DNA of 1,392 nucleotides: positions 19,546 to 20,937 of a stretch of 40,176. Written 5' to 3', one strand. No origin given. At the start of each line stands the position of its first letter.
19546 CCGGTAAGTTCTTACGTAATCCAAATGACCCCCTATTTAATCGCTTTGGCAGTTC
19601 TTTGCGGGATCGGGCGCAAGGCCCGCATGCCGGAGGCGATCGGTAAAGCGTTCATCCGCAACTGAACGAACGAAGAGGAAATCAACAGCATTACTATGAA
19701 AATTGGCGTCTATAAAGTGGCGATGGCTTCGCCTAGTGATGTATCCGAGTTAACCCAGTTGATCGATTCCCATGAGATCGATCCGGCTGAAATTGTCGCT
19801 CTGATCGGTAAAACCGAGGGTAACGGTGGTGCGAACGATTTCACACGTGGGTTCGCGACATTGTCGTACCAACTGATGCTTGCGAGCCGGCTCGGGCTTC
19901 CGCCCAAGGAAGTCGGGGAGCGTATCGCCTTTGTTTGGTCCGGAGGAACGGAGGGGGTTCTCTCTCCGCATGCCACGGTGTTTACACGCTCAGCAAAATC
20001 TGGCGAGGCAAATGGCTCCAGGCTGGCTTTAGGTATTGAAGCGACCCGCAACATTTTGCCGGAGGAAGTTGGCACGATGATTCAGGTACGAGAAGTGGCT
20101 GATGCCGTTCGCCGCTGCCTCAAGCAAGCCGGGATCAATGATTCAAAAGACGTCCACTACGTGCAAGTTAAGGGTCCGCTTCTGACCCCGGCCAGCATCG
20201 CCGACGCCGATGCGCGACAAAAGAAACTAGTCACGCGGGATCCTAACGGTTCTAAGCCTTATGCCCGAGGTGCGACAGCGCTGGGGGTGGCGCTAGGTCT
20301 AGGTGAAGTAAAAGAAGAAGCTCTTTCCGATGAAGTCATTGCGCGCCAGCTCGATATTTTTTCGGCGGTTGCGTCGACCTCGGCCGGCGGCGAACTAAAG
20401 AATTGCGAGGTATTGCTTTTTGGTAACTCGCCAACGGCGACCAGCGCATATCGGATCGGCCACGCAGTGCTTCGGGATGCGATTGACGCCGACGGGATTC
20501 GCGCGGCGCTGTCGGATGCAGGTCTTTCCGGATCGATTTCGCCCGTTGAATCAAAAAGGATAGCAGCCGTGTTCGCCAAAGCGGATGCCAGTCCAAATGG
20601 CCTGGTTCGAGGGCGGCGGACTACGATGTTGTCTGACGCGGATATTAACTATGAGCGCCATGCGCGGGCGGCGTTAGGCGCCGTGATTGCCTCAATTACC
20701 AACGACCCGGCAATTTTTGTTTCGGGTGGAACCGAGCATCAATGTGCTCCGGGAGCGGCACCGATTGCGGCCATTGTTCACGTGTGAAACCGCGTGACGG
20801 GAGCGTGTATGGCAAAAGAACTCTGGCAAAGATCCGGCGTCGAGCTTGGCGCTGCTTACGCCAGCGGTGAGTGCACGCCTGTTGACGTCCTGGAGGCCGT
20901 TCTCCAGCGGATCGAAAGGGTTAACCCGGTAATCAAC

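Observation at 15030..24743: Candidate undescribed N-heterocycle catabolic operon: BMP ABC importer + two AtzD/barbiturase-family enzymes + AS amidase + CoA-transferase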

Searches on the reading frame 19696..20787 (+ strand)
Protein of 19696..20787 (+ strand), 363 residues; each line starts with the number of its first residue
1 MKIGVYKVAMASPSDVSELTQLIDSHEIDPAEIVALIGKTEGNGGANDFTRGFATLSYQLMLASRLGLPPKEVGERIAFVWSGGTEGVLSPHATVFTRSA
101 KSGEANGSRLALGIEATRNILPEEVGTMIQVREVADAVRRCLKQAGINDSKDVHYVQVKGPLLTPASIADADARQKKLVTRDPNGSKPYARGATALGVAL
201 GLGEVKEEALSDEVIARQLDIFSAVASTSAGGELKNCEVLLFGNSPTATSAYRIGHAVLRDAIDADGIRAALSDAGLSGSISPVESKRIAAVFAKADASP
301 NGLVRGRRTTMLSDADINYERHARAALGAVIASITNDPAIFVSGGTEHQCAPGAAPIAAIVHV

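Call 4: search_protein_families(library=pfam, proteins=[window:19696-20787:+])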
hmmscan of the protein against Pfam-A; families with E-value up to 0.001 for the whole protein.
window:19696-20787:+ (363 aa): 1 family
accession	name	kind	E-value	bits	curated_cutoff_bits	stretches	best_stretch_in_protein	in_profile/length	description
PF09663.15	Amido_AtzD_TrzD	-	4.1e-148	493.7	25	1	5-361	2-357/358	Amidohydrolase ring-opening protein (Amido_AtzD_TrzD)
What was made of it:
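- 19696..20787 (+): AtzD/barbiturase-family ring-opening amidohydrolase A. 'E-type': signature R-E-R-G-G, C-terminal loop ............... Pfam PF09663, 494 bits (call 4).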

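Call 5: search_protein_families(library=ncbifam, proteins=[window:19696-20787:+])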
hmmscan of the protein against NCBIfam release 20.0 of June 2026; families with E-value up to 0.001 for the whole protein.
window:19696-20787:+ (363 aa): 2 families
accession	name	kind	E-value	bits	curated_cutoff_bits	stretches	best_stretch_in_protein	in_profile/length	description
NF052395.1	CyanAcHdlAtzD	equivalog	1.4e-136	455.1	360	1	3-362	2-363/364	cyanuric acid amidohydrolase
TIGR02714.1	amido_AtzD_TrzD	subfamily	3e-135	450.9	153.1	1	3-362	1-365/366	ring-opening amidohydrolase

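Call 6: search_solved_structures(query=window:19696-20787:+, show_alignments=2)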
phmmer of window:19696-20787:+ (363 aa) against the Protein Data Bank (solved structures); distinct sequences matched with E-value up to 0.001: 7.
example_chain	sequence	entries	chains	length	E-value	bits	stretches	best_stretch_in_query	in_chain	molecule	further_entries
6bum_A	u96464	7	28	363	1.5e-114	386.2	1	2-362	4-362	Cyanuric acid amidohydrolase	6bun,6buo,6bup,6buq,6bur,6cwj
6dhj_A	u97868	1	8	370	1.1e-112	380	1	2-362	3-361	Cyanuric acid amidohydrolase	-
5t13_A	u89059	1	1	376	3e-108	365.5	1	2-361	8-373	Cyanuric acid amidohydrolase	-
4bvq_A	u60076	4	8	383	1.3e-95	323.9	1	3-361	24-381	CYANURIC ACID AMIDOHYDROLASE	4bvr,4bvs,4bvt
5hwe_A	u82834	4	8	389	4.9e-86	292.5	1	3-362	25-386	Barbiturase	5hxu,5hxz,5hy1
4nq3_A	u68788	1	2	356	1.4e-76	261.3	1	5-360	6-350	Cyanuric acid amidohydrolase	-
5hy0_A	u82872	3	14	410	3.1e-72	247.1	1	3-361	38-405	Ring-opening amidohydrolase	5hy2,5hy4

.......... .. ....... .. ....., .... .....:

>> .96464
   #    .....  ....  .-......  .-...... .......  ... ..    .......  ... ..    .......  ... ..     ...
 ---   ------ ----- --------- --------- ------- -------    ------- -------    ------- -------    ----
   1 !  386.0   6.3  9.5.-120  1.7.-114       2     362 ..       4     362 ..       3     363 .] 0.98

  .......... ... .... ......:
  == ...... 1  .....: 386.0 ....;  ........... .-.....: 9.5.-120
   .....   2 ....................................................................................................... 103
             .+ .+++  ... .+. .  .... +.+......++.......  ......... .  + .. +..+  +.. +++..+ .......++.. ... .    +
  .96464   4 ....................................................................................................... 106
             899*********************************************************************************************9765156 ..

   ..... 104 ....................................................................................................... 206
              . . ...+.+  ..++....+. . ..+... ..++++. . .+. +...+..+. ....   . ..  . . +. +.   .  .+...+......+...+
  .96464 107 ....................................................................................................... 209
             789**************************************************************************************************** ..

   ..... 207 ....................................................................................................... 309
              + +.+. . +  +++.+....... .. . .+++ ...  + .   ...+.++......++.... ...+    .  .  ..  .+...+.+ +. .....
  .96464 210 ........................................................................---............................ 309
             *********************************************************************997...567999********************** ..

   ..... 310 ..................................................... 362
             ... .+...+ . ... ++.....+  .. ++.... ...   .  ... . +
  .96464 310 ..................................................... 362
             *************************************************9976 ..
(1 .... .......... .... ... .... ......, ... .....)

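Call 8: find_encoding_contigs(protein=window:19696-20787:+, flank=10000, max_places=6)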
Protein window:19696-20787:+ (363 aa): no gene with exactly this product is on record in the collection.
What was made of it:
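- Tried and rejected: Exact look-up of protein A. Nothing is on record (call 8), so the source genome could not be recovered.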

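Call 24: search_solved_structures(query=window:19696-20787:+, show_alignments=5, max_evalue=1e-80)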
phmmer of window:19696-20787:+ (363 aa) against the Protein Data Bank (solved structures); distinct sequences matched with E-value up to 1e-80: 5.
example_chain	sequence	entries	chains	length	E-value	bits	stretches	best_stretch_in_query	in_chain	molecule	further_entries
6bum_A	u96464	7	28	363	1.5e-114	386.2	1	2-362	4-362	Cyanuric acid amidohydrolase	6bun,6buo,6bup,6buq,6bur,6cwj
6dhj_A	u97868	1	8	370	1.1e-112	380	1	2-362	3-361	Cyanuric acid amidohydrolase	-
5t13_A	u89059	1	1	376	3e-108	365.5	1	2-361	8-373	Cyanuric acid amidohydrolase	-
4bvq_A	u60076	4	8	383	1.3e-95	323.9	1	3-361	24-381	CYANURIC ACID AMIDOHYDROLASE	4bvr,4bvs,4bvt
5hwe_A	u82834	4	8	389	4.9e-86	292.5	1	3-362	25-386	Barbiturase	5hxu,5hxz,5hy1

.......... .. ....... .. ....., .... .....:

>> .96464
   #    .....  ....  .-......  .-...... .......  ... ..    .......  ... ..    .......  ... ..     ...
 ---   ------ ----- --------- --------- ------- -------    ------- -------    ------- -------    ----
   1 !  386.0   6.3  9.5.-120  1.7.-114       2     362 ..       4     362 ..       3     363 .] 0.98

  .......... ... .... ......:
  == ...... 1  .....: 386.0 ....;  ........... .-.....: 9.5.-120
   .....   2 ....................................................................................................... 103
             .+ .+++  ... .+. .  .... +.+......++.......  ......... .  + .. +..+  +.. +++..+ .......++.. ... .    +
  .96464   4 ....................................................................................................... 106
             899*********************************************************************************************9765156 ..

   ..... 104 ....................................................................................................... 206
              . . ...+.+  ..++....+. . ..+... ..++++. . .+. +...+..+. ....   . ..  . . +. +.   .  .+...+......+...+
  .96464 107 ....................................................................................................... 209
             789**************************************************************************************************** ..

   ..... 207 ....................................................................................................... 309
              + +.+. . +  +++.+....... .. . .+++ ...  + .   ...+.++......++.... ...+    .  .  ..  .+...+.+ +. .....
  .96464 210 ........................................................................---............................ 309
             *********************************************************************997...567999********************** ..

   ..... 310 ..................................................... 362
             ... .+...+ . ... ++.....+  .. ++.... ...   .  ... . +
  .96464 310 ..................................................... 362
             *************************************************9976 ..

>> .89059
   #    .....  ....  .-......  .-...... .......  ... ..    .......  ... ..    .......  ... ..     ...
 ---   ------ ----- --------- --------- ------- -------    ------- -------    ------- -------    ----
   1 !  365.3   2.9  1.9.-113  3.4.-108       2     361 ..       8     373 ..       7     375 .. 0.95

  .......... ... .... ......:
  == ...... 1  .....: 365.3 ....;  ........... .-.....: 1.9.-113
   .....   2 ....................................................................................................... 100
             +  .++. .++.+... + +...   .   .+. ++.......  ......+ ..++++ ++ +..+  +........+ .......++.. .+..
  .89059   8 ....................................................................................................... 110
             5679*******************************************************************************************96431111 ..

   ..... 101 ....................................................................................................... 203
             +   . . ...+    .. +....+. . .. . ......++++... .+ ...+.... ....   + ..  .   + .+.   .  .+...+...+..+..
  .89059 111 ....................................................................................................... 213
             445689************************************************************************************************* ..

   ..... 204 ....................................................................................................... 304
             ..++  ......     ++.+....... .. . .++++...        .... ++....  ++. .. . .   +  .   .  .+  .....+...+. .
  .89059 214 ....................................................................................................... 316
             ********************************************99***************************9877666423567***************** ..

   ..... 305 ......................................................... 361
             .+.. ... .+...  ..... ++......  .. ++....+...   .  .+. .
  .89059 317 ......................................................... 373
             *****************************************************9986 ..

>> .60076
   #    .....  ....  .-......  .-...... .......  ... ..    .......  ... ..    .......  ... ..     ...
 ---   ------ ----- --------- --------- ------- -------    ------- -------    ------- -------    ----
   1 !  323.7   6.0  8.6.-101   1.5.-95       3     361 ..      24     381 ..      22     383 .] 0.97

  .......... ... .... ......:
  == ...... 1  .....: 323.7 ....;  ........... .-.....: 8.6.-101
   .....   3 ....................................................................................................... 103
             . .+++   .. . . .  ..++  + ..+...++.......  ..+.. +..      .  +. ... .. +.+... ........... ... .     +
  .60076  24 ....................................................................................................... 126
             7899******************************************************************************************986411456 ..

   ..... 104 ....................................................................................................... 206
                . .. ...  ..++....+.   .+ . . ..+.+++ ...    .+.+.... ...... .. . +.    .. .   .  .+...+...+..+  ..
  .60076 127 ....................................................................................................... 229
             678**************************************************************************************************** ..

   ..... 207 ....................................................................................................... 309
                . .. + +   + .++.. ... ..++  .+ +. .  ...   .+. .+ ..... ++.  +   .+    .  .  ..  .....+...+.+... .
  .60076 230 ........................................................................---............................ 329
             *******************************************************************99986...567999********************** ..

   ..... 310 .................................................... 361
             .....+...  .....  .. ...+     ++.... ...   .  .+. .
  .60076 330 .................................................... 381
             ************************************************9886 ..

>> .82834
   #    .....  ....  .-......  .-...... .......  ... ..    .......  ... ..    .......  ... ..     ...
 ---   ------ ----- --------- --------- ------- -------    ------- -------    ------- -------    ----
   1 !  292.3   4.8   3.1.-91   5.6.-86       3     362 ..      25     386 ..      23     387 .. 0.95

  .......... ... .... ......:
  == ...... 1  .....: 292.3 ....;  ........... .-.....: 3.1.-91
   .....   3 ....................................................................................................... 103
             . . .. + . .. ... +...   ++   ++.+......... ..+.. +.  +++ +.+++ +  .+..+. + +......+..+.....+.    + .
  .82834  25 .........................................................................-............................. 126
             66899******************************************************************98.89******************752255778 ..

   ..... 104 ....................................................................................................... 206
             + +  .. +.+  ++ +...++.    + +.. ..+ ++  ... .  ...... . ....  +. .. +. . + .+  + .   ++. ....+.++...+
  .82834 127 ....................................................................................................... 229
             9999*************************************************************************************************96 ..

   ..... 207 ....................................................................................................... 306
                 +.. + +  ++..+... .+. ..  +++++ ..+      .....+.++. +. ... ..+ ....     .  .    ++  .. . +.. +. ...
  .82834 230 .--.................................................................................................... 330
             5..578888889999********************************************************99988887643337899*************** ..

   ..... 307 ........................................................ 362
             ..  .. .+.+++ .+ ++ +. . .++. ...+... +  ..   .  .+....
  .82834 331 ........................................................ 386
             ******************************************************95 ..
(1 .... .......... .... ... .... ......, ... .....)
